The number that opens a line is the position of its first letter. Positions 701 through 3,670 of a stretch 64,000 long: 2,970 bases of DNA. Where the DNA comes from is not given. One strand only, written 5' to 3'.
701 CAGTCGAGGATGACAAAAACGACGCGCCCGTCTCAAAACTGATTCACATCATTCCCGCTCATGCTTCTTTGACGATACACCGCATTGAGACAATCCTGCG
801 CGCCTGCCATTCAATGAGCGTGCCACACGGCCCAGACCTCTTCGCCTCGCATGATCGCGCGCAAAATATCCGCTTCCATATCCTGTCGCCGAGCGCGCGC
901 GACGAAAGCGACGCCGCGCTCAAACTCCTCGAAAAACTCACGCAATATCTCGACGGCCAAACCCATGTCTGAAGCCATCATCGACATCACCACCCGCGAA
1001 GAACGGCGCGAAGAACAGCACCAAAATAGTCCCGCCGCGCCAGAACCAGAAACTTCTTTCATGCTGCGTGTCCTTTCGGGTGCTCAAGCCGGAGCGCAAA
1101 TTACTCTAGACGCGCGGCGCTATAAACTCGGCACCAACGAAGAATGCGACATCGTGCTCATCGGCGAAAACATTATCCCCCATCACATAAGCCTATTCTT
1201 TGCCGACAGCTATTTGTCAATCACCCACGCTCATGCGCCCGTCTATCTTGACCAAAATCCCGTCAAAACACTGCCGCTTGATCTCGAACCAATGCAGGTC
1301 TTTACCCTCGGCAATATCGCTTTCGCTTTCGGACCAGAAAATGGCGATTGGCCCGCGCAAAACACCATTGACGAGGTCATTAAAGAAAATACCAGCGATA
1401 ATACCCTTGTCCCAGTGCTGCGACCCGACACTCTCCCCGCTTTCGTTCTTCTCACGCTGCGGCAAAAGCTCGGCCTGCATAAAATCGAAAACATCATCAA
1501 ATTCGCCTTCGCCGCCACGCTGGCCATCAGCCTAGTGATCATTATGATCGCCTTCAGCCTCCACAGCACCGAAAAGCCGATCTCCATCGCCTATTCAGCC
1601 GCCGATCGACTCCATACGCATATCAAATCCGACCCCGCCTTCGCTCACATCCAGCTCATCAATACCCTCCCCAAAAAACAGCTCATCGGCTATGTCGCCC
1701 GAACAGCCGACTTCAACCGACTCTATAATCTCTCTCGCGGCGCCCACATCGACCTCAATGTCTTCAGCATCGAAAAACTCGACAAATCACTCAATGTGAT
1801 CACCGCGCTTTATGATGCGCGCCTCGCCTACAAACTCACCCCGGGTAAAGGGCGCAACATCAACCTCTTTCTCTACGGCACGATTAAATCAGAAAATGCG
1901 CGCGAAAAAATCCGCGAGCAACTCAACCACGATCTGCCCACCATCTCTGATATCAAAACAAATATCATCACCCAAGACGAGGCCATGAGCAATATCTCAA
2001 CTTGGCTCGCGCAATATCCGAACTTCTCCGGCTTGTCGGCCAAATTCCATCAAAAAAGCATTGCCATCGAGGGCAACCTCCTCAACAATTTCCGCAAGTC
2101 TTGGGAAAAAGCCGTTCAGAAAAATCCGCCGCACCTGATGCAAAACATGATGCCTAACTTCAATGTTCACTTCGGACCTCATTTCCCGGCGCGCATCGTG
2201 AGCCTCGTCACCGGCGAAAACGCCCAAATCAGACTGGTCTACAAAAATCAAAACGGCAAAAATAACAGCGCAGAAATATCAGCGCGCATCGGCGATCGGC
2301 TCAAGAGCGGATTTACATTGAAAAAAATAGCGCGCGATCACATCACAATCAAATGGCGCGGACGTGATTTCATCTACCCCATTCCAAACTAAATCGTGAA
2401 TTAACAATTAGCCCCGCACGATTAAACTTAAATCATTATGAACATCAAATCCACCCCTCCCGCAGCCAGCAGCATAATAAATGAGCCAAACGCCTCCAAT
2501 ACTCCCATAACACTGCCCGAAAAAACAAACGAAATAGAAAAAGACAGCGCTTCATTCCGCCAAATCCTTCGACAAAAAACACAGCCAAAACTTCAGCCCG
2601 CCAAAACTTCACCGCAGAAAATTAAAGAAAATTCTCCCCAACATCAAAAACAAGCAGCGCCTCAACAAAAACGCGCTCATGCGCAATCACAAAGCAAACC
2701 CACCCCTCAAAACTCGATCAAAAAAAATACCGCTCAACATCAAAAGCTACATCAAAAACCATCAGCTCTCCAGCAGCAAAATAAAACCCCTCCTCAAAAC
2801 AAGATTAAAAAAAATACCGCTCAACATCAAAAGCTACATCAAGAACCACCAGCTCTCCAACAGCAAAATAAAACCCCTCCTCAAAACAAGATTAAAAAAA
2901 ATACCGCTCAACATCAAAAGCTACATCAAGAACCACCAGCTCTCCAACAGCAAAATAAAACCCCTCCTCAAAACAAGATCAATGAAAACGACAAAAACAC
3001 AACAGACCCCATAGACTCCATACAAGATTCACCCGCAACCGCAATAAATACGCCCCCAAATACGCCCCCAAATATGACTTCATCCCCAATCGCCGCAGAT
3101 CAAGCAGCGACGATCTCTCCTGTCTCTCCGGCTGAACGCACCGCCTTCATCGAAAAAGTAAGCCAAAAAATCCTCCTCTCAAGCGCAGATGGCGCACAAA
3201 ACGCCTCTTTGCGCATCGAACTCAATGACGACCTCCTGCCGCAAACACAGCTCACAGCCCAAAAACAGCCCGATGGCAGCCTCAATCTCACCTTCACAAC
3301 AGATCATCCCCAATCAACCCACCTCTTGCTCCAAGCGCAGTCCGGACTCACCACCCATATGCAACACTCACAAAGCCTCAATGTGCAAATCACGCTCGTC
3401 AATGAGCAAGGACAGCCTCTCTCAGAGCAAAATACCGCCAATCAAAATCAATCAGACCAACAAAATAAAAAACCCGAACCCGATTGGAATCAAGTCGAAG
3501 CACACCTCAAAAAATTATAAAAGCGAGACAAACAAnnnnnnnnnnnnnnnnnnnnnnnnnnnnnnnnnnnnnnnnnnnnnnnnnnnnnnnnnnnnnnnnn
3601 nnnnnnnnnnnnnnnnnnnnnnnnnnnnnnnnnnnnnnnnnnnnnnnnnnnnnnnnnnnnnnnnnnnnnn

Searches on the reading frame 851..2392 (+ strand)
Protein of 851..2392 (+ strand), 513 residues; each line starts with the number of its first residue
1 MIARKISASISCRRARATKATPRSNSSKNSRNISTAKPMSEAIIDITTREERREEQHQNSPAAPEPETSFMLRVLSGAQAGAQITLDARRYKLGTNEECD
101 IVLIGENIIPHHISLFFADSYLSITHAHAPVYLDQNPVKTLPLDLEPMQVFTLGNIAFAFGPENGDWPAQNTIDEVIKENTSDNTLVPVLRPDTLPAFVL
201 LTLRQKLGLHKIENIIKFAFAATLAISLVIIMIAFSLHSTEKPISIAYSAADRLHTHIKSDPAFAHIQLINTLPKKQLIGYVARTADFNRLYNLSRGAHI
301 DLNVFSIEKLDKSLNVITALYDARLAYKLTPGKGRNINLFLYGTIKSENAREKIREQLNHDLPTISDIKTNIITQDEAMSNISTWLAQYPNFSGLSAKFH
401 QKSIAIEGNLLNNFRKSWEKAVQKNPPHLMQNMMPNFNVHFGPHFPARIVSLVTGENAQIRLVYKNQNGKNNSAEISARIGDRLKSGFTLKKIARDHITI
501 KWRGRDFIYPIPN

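Call 3: search_protein_families(library=pfam, proteins=[window:851-2392:+], max_evalue=1)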
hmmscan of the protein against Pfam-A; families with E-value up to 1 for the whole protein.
window:851-2392:+ (513 aa): 6 families
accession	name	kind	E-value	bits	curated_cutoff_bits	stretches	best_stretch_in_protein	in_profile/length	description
PF16697.10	Yop-YscD_cpl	-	2.9e-14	53.5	33.2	1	73-163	1-93/94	Inner membrane component of T3SS, cytoplasmic domain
PF00498.31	FHA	-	0.0058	17.5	20.7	1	91-154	1-67/67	FHA domain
PF11356.14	T2SSC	-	0.015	15.6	27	1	478-506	108-136/141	Type II secretion system protein C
PF16537.11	T2SSB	-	0.036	14.2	28.4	1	479-508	28-57/60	Type II secretion system protein B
PF09480.15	PrgH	-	0.11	12.2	25.8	1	149-381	87-287/373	Type III secretion system protein PrgH-EprH (PrgH)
PF23893.1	Y4YQ_C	-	0.14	12.4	27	1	479-501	23-45/53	Uncharacterised protein Y4YQ C-terminal domain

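Call 4: search_protein_families(library=ncbifam, proteins=[window:851-2392:+], max_evalue=1)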
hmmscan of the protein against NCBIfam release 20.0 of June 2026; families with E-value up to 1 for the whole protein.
window:851-2392:+ (513 aa): 3 families
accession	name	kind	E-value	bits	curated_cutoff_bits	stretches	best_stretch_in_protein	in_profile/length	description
TIGR02500.1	type_III_yscD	equivalog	1.3e-17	63.8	86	2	70-162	1-94/413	type III secretion system inner membrane ring subunit SctD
NF041525.1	HrpD5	equivalog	4.9e-09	36.1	300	1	71-377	3-286/314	HrpD5 family protein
NF049868.1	FhaB_Rv0019c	equivalog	0.00016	21.8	125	1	48-120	45-117/158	FHA domain-containing protein FhaB/FipA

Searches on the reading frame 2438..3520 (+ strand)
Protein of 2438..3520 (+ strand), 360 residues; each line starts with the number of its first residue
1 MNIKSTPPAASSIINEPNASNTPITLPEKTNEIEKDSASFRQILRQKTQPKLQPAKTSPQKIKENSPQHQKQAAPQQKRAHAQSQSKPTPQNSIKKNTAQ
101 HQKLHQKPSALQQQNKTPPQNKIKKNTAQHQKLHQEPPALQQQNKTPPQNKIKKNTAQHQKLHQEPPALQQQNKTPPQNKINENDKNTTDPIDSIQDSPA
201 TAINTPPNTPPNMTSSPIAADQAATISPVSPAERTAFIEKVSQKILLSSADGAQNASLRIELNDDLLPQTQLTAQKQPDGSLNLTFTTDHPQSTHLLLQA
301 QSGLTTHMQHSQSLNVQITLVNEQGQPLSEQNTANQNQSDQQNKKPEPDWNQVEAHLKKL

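Call 3: search_protein_families(library=pfam, proteins=[window:2438-3520:+], max_evalue=1)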
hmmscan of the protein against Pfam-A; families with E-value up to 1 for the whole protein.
window:2438-3520:+ (360 aa): 2 families
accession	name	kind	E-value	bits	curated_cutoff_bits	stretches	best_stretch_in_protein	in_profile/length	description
PF09483.15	HpaP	-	1.5e-07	31.9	23.8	1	251-319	19-88/90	Type III secretion protein (HpaP)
PF02022.25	Integrase_Zn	-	0.13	12.8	22.6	0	100-118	4-22/38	Integrase Zinc binding domain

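Call 4: search_protein_families(library=ncbifam, proteins=[window:2438-3520:+], max_evalue=1)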
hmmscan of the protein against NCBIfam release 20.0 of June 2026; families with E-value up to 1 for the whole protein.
window:2438-3520:+ (360 aa): 0 families
